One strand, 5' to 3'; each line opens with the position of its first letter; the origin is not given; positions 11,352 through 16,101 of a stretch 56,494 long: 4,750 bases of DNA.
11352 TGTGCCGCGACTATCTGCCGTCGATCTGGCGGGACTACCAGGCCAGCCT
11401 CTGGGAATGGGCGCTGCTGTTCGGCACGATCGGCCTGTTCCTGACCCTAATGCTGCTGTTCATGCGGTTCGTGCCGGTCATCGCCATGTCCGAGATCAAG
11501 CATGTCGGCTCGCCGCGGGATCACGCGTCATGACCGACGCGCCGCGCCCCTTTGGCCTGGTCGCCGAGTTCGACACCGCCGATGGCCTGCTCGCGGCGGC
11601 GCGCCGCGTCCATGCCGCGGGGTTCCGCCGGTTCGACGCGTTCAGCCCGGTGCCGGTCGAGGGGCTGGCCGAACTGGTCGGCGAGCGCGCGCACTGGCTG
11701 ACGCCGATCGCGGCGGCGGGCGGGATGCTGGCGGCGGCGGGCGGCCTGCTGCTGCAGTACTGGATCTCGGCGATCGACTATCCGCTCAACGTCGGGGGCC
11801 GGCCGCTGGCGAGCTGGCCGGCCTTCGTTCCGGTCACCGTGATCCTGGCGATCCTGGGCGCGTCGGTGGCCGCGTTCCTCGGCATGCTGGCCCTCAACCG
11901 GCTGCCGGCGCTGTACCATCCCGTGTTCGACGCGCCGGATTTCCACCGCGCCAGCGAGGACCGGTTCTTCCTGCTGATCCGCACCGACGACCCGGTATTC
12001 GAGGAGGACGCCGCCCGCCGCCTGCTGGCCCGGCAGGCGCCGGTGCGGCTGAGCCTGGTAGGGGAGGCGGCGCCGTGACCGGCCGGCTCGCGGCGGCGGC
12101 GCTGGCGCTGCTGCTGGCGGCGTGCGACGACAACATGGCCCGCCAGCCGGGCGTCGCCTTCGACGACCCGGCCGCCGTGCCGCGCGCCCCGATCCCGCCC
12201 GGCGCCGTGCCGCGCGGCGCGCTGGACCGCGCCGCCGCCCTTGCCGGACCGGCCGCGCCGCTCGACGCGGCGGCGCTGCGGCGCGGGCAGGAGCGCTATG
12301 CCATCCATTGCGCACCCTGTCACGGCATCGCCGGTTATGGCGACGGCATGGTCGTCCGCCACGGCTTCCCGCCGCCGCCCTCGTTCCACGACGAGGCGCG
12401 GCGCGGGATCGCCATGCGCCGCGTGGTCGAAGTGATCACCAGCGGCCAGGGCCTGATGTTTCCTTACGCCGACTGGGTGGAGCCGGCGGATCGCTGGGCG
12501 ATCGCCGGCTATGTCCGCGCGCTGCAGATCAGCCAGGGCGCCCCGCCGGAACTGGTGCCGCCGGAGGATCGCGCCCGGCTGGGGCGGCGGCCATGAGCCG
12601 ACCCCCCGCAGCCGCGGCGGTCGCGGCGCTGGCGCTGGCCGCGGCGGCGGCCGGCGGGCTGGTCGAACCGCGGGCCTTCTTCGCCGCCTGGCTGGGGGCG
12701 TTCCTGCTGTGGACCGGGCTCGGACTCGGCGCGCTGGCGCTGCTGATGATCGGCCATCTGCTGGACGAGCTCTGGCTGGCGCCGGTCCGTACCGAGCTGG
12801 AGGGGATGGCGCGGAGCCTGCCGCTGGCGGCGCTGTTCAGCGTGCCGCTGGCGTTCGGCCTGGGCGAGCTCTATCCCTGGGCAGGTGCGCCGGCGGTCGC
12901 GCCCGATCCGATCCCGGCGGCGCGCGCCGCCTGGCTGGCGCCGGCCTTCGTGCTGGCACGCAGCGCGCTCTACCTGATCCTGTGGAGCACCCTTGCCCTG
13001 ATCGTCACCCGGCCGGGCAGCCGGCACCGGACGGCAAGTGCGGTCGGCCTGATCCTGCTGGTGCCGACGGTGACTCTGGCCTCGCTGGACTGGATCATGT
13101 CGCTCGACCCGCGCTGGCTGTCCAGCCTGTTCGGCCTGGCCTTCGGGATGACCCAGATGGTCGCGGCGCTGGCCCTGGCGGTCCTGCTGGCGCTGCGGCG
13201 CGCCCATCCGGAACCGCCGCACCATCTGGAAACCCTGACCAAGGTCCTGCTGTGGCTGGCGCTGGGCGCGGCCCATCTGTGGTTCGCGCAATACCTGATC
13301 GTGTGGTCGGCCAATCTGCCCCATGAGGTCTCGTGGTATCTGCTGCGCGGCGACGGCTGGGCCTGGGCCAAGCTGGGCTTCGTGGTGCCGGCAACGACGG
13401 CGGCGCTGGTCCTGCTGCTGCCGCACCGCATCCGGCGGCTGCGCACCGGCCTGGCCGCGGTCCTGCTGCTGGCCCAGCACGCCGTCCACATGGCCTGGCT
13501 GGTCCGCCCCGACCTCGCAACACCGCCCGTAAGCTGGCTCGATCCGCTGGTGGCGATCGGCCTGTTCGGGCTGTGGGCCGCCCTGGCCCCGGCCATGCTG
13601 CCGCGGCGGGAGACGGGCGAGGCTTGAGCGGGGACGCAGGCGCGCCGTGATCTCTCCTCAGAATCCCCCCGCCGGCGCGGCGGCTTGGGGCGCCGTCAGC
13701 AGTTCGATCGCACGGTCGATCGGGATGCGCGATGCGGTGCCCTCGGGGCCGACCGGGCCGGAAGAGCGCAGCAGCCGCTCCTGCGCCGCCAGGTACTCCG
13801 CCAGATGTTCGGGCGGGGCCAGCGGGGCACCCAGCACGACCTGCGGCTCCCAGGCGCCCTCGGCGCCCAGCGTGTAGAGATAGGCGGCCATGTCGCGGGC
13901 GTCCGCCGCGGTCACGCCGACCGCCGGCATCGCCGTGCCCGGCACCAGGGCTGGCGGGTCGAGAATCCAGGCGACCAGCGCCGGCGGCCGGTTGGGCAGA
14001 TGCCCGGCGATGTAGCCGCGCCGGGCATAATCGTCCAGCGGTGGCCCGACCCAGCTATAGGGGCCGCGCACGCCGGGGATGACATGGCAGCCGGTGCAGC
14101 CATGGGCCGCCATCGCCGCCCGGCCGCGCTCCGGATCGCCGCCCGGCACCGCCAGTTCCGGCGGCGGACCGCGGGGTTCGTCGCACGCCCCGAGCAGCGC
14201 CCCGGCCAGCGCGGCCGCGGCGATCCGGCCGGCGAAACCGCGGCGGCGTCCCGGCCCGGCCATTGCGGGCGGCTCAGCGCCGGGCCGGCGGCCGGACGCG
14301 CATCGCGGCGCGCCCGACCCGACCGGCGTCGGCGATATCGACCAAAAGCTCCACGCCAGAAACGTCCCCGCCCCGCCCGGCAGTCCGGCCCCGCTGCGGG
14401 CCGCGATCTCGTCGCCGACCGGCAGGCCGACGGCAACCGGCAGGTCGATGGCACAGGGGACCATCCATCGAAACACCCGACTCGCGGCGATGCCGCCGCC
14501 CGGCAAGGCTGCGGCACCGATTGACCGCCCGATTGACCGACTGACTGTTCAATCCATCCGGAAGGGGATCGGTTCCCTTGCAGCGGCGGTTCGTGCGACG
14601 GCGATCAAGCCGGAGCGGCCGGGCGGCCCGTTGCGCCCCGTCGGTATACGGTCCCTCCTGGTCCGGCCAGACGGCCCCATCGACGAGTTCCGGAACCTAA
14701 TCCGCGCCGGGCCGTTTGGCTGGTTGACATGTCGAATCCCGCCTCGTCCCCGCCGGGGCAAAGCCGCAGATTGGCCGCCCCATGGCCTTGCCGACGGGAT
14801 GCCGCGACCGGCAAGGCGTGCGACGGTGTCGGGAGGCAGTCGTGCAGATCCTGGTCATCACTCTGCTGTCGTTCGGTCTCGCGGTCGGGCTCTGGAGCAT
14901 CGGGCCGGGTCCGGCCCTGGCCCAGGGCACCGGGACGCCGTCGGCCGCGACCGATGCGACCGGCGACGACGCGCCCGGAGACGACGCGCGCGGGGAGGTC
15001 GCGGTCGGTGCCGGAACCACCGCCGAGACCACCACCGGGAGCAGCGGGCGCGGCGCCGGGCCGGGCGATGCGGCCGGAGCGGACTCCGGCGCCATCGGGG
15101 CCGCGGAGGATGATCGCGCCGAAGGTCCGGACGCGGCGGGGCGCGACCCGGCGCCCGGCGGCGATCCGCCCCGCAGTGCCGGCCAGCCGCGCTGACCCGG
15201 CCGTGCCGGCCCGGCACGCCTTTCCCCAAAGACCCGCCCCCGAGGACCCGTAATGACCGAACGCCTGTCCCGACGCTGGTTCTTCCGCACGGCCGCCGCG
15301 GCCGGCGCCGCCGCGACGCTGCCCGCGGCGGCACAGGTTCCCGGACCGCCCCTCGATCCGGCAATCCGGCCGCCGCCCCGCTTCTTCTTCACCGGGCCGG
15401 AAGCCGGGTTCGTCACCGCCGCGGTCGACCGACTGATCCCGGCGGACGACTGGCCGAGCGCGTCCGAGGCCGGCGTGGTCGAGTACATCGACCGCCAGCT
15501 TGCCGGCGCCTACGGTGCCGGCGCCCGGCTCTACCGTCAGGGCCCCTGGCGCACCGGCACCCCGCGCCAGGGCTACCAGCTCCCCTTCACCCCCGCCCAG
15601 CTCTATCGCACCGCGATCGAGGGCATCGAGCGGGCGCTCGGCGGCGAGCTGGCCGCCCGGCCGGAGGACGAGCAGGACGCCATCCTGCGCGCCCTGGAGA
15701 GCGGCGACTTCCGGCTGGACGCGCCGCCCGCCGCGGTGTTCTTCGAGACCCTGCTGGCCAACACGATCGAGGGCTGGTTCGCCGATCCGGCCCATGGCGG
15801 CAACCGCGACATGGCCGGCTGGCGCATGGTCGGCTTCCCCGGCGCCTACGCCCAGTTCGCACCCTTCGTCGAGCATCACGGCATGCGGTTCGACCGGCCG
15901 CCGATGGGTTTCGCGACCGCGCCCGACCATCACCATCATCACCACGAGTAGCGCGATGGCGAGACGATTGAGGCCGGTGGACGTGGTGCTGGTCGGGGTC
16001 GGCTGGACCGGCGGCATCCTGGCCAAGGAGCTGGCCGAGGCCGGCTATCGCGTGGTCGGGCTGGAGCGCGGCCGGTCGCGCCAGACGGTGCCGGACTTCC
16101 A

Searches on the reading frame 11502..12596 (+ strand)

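Call 59: search_protein_families(library=pfam, proteins=[window:11502-12596:+], max_evalue=0.001)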
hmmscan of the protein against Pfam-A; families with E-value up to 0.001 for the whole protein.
window:11502-12596:+ (364 aa): 2 families
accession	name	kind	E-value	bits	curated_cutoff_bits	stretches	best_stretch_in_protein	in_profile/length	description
PF13442.11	Cytochrome_CBB3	-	4.4e-10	40.2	27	1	257-338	1-68/68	Cytochrome C oxidase, cbb3-type, subunit III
PF00034.26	Cytochrom_C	-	8.8e-05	24.2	21.3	1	261-341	3-89/90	Cytochrome c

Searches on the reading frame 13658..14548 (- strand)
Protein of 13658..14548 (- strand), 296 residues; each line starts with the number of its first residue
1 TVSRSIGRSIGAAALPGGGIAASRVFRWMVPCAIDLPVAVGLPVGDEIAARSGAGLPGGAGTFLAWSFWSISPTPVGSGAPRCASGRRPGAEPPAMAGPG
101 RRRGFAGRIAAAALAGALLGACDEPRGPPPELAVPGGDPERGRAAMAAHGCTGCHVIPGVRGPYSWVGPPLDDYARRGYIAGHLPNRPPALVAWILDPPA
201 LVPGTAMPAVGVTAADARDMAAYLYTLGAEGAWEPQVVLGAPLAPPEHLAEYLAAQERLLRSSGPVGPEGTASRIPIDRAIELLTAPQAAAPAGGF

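Call 7: search_protein_families(library=pfam, proteins=[window:13658-14548:-], max_evalue=0.001)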
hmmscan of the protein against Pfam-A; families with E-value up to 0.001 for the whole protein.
window:13658-14548:- (296 aa): 1 family
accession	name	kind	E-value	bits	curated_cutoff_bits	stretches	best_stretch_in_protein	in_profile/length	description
PF00034.26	Cytochrom_C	-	7.9e-05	24.3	21.3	1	140-227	2-89/90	Cytochrome c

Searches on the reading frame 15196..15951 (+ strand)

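Call 7: search_protein_families(library=pfam, proteins=[window:15196-15951:+], max_evalue=0.001)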
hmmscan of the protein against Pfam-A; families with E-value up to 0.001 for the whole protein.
window:15196-15951:+ (251 aa): 2 families
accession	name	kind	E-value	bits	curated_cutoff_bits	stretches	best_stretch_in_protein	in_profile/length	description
PF13618.11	Gluconate_2-dh3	-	3.4e-25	89.4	23.4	1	69-216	3-135/135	Gluconate 2-dehydrogenase subunit 3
PF10518.14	TAT_signal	-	0.00014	22.1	22.7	1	24-43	2-21/21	TAT (twin-arginine translocation) pathway signal sequence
